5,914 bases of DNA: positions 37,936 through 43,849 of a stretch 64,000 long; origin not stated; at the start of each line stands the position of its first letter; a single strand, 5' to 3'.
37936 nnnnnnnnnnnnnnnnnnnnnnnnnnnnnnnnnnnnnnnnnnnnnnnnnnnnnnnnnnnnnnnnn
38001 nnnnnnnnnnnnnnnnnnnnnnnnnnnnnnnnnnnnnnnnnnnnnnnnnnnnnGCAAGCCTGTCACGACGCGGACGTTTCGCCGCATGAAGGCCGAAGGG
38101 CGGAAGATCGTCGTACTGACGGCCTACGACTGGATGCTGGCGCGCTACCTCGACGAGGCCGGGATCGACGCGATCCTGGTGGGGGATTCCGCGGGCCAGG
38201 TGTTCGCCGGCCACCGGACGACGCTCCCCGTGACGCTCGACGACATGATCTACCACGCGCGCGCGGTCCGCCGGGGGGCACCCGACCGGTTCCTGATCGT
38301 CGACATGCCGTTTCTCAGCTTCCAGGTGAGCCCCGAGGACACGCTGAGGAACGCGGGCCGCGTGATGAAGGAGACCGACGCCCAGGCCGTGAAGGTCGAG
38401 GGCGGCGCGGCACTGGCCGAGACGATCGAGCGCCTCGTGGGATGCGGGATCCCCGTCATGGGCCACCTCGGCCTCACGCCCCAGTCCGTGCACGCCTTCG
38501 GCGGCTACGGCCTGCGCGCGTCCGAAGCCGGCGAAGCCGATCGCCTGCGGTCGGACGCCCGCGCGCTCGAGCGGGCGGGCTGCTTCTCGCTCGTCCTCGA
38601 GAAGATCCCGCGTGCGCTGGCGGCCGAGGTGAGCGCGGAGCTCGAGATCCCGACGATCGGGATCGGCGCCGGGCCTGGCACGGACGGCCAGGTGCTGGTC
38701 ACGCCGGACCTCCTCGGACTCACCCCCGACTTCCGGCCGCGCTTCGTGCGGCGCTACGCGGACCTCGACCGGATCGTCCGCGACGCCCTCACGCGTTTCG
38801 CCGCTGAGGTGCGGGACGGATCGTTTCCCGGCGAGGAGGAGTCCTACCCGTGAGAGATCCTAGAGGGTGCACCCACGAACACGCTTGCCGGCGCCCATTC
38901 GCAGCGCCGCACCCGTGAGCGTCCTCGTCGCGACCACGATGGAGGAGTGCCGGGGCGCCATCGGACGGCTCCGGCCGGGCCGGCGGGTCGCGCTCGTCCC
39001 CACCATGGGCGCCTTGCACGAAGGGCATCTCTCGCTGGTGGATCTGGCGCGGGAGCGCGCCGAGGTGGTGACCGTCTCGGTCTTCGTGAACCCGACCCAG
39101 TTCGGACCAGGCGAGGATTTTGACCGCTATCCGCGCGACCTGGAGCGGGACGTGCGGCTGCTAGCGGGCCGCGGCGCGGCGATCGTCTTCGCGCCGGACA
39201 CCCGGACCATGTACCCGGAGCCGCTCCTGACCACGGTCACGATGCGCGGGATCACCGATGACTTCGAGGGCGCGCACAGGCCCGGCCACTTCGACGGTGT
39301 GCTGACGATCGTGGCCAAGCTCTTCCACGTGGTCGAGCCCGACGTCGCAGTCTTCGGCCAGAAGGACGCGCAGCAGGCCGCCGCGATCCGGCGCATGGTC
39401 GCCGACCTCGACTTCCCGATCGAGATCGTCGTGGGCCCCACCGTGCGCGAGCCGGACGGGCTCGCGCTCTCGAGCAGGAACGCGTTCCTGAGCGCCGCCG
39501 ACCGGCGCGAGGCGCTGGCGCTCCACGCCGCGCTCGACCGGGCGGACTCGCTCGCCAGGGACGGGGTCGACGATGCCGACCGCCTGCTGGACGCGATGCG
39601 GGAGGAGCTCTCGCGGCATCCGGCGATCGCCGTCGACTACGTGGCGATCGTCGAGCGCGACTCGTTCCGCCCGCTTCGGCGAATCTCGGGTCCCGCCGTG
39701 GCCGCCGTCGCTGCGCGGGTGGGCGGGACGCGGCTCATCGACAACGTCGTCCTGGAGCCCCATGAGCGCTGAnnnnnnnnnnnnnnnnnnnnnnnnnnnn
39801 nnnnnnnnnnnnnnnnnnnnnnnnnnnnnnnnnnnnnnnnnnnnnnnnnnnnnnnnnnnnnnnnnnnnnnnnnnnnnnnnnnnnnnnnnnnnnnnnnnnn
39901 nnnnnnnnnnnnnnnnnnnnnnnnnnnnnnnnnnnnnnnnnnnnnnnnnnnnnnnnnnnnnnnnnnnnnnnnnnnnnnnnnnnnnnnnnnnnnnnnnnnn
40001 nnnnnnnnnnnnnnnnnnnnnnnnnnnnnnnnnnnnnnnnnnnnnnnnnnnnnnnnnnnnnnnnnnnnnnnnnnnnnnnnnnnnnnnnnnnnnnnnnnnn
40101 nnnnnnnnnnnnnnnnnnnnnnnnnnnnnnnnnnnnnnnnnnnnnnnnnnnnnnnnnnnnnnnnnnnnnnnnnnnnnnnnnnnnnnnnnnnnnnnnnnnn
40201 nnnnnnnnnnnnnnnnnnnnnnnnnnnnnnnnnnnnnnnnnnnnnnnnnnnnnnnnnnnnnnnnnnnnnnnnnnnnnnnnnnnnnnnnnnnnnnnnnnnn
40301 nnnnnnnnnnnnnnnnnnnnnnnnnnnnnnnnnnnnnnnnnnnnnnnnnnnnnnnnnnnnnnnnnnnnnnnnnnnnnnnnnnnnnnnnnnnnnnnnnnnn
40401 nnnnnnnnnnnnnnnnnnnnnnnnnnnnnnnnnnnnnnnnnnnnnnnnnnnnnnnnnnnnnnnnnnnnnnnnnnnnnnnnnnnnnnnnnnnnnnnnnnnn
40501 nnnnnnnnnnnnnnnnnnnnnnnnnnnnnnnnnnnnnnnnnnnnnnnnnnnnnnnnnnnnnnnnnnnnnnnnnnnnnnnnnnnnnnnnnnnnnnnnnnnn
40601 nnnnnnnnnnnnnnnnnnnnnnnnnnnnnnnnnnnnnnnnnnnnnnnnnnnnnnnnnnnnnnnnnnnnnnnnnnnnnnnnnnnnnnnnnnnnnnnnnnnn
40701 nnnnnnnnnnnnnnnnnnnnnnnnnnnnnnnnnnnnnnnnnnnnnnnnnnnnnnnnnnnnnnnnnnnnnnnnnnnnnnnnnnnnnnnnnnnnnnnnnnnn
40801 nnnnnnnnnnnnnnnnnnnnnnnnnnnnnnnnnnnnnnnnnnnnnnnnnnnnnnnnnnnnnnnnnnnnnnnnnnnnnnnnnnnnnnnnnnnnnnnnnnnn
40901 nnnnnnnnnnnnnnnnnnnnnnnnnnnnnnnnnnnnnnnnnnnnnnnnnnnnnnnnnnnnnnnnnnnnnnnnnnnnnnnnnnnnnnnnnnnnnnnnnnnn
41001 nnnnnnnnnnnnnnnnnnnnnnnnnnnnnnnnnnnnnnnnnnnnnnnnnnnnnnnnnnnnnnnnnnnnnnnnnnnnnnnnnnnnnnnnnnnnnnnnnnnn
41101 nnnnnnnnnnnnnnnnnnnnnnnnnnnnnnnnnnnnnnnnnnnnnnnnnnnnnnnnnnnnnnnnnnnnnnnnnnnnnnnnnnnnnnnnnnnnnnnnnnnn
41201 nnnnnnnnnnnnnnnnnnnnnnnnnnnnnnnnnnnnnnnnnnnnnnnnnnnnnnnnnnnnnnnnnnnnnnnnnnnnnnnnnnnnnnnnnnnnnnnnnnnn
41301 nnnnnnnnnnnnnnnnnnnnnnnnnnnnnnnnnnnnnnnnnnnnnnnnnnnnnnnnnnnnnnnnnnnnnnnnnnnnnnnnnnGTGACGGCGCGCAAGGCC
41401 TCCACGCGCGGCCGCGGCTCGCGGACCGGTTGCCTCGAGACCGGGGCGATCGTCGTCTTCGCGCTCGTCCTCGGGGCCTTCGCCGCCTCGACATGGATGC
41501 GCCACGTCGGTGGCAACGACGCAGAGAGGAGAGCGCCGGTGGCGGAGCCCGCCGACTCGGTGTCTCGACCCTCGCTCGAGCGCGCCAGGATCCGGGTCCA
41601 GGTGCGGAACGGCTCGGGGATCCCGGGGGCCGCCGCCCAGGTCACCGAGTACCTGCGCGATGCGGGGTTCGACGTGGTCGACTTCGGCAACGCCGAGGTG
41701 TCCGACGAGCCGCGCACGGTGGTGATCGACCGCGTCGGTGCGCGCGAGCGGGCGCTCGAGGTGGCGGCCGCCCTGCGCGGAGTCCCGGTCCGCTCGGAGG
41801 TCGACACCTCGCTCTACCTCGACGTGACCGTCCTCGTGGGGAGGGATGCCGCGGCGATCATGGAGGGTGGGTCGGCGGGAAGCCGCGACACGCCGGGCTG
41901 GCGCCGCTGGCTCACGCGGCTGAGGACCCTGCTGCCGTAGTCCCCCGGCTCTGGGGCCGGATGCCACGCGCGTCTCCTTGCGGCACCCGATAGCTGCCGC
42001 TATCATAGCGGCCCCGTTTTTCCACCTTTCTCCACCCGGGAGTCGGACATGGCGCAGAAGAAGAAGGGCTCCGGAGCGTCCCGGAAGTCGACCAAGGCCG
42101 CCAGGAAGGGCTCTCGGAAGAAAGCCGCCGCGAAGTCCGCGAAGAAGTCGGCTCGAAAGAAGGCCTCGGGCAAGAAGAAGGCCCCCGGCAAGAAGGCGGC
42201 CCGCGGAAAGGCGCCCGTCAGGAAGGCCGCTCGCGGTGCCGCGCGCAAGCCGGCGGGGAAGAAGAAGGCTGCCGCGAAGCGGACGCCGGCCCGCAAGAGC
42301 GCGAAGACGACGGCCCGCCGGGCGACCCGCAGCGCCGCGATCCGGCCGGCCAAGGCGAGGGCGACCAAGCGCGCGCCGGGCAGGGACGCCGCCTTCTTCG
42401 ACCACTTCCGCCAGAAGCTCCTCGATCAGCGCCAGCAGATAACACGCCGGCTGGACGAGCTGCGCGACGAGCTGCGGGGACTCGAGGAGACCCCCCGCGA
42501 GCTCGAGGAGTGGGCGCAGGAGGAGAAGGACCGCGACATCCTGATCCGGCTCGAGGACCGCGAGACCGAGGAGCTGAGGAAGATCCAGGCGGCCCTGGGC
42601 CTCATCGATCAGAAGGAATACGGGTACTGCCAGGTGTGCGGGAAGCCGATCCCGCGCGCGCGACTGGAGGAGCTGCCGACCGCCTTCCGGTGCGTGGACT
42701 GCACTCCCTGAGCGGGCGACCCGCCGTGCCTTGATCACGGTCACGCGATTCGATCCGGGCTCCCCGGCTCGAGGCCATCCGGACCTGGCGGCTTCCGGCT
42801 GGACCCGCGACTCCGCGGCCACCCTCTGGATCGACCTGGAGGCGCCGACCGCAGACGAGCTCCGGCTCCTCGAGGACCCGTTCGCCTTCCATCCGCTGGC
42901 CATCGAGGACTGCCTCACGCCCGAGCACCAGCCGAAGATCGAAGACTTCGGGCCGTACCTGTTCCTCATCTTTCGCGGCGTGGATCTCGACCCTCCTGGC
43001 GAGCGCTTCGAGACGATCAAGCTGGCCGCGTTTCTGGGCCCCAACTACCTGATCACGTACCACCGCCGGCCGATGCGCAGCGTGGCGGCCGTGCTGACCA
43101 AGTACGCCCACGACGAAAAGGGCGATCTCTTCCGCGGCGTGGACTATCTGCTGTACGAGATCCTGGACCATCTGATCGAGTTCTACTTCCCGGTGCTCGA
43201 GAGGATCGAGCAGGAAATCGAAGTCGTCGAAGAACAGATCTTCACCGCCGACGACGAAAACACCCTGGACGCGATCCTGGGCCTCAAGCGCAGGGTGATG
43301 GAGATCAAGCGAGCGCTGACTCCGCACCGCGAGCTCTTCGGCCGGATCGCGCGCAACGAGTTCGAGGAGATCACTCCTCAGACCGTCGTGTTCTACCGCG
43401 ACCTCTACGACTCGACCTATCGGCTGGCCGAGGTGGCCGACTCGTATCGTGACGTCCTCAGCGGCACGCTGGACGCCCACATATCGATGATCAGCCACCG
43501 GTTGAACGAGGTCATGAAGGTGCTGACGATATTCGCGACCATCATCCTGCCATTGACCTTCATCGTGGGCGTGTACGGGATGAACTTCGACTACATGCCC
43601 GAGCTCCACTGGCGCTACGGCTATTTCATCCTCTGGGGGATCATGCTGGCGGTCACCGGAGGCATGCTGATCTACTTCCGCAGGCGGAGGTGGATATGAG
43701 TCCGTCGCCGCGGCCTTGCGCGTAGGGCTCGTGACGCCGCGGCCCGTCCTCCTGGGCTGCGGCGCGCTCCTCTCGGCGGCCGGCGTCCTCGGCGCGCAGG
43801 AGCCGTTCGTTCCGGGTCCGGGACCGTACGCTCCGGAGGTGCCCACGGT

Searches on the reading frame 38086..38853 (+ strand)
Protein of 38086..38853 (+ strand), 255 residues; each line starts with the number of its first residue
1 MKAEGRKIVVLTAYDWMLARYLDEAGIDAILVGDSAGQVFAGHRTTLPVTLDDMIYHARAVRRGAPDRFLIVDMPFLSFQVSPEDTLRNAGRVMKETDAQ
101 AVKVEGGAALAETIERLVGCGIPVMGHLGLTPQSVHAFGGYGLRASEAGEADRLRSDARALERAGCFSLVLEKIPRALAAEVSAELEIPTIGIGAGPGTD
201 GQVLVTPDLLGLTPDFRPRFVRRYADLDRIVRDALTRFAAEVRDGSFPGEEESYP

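Call 40: search_protein_families(library=pfam, proteins=[window:38086-38853:+], max_evalue=0.00001)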
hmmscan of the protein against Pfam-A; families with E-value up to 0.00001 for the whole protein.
window:38086-38853:+ (255 aa): 1 family
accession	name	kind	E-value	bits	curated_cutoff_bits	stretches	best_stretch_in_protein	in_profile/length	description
PF02548.21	Pantoate_transf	-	3.4e-108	361.4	28.7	1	1-249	10-258/259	Ketopantoate hydroxymethyltransferase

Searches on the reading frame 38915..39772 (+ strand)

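Call 40: search_protein_families(library=pfam, proteins=[window:38915-39772:+], max_evalue=0.00001)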
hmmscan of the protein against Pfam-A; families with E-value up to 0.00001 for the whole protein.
window:38915-39772:+ (285 aa): 1 family
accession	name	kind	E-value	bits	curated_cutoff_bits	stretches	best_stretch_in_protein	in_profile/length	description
PF02569.21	Pantoate_ligase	-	8.5e-101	337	20.7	1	6-279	3-268/268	Pantoate-beta-alanine ligase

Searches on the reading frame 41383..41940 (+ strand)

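Call 40: search_protein_families(library=pfam, proteins=[window:41383-41940:+], max_evalue=0.00001)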
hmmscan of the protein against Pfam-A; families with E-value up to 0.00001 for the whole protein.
window:41383-41940:+ (185 aa): 1 family
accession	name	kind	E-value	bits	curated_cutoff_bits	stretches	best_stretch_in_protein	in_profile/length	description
PF13399.11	LytR_C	-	2.4e-16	60.9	22.2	1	69-155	1-85/86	LytR cell envelope-related transcriptional attenuator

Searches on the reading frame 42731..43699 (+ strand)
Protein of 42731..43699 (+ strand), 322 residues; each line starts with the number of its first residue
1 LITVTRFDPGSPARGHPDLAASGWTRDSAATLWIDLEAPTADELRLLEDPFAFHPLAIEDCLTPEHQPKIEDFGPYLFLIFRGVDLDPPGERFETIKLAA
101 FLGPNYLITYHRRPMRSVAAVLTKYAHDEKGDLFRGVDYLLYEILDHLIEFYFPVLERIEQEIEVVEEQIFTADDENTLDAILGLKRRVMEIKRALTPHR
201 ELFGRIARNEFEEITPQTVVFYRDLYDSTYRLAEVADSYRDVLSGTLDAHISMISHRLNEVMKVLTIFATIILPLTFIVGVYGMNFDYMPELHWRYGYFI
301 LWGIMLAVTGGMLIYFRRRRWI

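Call 40: search_protein_families(library=pfam, proteins=[window:42731-43699:+], max_evalue=0.00001)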
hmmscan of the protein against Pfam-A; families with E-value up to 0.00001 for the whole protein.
window:42731-43699:+ (322 aa): 1 family
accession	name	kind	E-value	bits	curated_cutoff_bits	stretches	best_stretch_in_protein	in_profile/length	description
PF01544.23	CorA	-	2.5e-80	270.4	27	1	30-318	3-292/292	CorA-like Mg2+ transporter protein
